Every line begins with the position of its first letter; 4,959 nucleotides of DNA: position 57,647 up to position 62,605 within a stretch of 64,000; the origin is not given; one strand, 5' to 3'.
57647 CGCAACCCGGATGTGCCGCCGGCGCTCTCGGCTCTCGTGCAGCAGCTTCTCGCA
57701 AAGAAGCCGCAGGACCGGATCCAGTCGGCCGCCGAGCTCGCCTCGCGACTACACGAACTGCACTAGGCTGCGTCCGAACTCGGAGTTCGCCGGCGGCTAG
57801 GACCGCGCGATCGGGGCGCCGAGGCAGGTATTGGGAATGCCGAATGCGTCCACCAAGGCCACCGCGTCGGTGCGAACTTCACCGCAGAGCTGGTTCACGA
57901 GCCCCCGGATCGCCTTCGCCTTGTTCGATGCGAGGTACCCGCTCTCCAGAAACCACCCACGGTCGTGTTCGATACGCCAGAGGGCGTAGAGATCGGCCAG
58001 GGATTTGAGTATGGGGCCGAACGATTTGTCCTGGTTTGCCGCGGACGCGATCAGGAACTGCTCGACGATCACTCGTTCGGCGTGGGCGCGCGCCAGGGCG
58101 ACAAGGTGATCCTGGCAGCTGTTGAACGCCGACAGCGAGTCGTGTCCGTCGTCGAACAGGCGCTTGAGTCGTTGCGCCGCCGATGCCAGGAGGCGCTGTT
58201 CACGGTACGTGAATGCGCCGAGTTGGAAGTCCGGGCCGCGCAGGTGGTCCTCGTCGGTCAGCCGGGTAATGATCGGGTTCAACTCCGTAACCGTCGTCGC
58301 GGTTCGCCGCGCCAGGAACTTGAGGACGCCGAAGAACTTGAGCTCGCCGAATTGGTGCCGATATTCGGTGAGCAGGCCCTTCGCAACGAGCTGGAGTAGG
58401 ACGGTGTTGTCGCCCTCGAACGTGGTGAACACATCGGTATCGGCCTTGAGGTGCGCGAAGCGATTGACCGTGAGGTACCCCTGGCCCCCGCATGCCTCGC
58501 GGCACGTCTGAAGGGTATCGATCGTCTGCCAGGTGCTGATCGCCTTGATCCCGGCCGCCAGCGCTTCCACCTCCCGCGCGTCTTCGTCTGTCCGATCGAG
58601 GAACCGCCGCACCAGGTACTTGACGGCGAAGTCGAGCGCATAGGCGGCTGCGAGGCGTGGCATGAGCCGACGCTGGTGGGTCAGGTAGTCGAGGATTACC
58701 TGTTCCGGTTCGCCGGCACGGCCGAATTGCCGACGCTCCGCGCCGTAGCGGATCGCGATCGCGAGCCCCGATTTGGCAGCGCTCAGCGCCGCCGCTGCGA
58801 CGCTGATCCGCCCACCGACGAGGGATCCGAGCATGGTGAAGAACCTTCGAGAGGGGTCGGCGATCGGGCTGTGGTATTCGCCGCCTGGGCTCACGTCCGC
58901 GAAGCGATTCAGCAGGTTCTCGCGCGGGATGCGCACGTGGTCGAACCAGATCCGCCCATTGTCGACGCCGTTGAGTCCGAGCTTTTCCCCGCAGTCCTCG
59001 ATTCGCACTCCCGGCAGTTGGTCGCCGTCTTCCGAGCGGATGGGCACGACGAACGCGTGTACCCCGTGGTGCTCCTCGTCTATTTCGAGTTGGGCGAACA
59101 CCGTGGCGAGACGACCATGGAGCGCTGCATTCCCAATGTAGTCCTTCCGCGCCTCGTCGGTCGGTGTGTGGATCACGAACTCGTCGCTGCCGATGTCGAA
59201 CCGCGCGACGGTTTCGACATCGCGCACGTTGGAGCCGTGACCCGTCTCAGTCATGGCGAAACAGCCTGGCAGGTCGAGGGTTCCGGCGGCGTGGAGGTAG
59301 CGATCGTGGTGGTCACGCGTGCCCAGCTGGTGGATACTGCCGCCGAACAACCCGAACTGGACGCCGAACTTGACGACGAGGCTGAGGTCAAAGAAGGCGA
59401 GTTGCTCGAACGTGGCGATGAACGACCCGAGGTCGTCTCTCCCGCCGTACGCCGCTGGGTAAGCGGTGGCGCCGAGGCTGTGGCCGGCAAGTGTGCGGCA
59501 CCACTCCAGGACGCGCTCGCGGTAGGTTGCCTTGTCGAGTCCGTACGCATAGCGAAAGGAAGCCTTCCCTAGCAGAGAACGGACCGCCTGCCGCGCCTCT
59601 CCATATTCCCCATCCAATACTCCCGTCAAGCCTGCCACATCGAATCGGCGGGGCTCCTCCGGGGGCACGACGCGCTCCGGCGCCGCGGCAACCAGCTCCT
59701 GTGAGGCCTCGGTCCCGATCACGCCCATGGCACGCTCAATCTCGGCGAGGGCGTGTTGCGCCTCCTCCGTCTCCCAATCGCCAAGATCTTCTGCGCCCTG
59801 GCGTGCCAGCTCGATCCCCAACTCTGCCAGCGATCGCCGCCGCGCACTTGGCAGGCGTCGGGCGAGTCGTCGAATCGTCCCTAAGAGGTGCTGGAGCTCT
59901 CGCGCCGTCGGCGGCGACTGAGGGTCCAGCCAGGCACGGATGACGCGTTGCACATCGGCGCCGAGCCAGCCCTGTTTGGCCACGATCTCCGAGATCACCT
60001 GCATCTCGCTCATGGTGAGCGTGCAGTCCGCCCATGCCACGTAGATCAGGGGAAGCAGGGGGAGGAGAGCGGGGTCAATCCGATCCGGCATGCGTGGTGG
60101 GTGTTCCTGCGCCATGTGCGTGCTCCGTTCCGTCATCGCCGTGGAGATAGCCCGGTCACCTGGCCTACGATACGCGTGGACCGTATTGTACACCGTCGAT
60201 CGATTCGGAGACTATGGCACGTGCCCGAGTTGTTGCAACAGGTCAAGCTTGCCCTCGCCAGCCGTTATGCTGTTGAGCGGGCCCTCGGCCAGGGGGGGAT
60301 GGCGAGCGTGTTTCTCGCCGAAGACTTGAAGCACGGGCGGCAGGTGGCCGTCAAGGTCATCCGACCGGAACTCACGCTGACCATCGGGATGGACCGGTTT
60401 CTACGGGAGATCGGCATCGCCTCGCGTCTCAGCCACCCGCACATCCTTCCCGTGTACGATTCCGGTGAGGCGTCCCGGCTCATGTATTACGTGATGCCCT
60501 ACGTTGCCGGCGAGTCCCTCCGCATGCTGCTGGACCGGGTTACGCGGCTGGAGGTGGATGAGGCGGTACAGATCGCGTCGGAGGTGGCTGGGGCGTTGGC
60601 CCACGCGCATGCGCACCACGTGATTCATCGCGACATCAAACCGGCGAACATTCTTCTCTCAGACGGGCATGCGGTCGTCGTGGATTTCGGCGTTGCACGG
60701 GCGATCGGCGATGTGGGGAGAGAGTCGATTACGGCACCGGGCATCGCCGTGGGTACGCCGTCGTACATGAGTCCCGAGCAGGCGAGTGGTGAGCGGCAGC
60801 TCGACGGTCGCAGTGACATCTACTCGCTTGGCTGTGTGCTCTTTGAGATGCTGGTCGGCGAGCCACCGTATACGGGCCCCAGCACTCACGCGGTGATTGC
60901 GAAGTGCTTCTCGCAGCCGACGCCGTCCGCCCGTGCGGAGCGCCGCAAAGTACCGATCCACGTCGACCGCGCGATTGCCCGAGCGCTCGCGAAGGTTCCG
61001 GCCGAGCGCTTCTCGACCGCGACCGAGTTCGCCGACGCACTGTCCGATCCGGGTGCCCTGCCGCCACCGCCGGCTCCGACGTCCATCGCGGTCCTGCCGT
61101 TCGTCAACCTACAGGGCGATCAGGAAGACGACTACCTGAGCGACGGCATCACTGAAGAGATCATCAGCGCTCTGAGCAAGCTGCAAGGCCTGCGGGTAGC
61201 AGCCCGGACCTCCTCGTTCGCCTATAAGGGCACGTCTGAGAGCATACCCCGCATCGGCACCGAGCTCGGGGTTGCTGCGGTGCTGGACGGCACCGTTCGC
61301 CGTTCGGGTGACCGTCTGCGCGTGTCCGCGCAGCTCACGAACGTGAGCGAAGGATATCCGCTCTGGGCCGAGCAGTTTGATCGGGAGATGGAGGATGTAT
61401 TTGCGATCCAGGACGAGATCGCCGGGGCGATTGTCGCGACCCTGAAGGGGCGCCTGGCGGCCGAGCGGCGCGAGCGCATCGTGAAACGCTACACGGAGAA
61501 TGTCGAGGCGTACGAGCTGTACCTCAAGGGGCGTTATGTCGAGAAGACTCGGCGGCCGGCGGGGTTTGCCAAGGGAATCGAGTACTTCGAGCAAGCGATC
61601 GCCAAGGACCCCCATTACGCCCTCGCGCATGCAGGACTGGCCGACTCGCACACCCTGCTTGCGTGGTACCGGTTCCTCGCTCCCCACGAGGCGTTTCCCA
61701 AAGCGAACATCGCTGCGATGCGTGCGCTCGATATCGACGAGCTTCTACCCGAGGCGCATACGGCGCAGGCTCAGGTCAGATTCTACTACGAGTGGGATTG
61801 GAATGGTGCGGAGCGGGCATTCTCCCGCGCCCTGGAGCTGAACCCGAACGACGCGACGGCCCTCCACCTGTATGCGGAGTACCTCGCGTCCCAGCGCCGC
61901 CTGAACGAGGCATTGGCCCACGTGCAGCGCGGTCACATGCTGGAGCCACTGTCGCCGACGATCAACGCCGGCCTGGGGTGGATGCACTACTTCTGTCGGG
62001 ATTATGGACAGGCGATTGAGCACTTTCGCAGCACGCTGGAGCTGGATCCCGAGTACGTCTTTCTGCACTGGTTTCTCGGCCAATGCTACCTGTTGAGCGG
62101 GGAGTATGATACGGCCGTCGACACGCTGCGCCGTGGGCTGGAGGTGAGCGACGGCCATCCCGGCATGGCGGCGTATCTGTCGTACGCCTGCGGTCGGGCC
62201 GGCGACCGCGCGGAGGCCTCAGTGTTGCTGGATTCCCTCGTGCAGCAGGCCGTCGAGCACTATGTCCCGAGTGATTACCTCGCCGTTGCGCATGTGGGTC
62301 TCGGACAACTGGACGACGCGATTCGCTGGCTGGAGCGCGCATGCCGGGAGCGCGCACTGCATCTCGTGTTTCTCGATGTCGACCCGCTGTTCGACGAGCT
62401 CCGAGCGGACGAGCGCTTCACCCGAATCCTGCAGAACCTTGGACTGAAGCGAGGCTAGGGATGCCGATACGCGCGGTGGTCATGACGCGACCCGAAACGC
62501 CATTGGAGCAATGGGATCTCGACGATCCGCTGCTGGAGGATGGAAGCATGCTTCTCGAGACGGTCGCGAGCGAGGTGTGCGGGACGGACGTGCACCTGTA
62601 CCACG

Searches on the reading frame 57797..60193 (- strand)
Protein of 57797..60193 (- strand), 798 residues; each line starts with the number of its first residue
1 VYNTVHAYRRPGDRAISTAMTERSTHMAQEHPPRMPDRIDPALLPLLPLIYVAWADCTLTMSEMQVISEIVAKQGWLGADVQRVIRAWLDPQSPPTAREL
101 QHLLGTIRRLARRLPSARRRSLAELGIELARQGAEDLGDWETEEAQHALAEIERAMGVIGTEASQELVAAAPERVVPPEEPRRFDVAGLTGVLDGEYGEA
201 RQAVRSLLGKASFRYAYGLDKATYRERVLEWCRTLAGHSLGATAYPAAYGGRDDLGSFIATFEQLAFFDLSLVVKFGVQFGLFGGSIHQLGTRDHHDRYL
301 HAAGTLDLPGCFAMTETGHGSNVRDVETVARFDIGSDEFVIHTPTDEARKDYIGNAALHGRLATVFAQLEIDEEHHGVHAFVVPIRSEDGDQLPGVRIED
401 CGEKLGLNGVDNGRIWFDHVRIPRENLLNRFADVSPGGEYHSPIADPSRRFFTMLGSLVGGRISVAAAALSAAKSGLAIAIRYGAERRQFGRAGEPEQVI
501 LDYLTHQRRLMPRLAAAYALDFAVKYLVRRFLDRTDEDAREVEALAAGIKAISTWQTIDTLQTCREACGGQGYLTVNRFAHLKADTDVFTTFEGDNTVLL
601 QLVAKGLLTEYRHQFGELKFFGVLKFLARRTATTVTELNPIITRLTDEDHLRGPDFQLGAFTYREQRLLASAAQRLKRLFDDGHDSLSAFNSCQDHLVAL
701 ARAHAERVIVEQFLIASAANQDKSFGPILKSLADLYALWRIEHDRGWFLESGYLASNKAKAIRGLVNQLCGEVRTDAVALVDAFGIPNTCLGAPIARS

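Call 50: search_protein_families(library=pfam, proteins=[window:57797-60193:-], max_evalue=0.001)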
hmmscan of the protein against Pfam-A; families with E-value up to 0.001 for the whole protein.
window:57797-60193:- (798 aa): 5 families
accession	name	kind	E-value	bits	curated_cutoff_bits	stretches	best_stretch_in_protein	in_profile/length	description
PF22924.1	ACOX_C_alpha1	-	8.7e-43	146.5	27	1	456-608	2-169/169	Acyl-CoA oxidase, C-alpha1 domain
PF01756.24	ACOX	-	8.2e-32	110.7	22.1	1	655-797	3-145/181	Acyl-CoA oxidase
PF00441.29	Acyl-CoA_dh_1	-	1.7e-12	48.2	22.4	1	455-608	8-150/150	Acyl-CoA dehydrogenase, C-terminal domain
PF02770.24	Acyl-CoA_dh_M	-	2.3e-12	47.4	33.3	1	311-420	1-97/97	Acyl-CoA dehydrogenase, middle domain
PF02771.21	Acyl-CoA_dh_N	-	0.00013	22.7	22.9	1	201-301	8-107/113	Acyl-CoA dehydrogenase, N-terminal domain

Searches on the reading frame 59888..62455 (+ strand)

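Call 50: search_protein_families(library=pfam, proteins=[window:59888-62455:+], max_evalue=0.001)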
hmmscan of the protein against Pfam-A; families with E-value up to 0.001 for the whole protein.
window:59888-62455:+ (856 aa): 16 families
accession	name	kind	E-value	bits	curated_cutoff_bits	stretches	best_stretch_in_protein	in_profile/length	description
PF00069.31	Pkinase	-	4.7e-48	164.3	31.7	1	127-377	1-254/263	Protein kinase domain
PF07714.23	PK_Tyr_Ser-Thr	-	1.8e-30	106.6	23.1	1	129-375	3-249/258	Protein tyrosine and serine/threonine kinase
PF14559.12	TPR_19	-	3.8e-21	75.6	25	1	705-754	6-55/68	Tetratricopeptide repeat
PF07719.23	TPR_2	-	2.9e-20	71.1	27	0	695-723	6-34/34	Tetratricopeptide repeat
PF00515.34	TPR_1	-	4.2e-18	64.8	27.8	0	695-723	6-34/34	Tetratricopeptide repeat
PF13428.12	TPR_14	-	7.8e-15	54.4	23.5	0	637-664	16-43/44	Tetratricopeptide repeat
PF13432.12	TPR_16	-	2.2e-14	54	32.7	1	704-751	11-58/65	Tetratricopeptide repeat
PF13414.12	TPR_11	-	9.6e-13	48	26.8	0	705-737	9-41/42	TPR repeat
PF13431.12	TPR_17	-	4.4e-09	36.3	24.4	1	645-676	2-33/34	Tetratricopeptide repeat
PF13181.12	TPR_8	-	7.7e-09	35.5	25.7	0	728-754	5-31/34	Tetratricopeptide repeat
PF12895.13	ANAPC3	-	1.8e-08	35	27.2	0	706-765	5-62/82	Anaphase-promoting complex, cyclosome, subunit 3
PF13424.12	TPR_12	-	2.1e-08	34.7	30.1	0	700-753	13-74/77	Tetratricopeptide repeat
PF13176.12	TPR_7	-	4.3e-08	33.1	27.9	0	729-757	4-34/36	Tetratricopeptide repeat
PF23914.1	TPR_CcmH_CycH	-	1.3e-07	32.1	42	0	639-719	67-150/158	Cytochrome c-type biogenesis protein H TPR domain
PF03109.22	ABC1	-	2e-07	30.8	22.9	0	199-280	143-224/244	ABC1 atypical kinase-like domain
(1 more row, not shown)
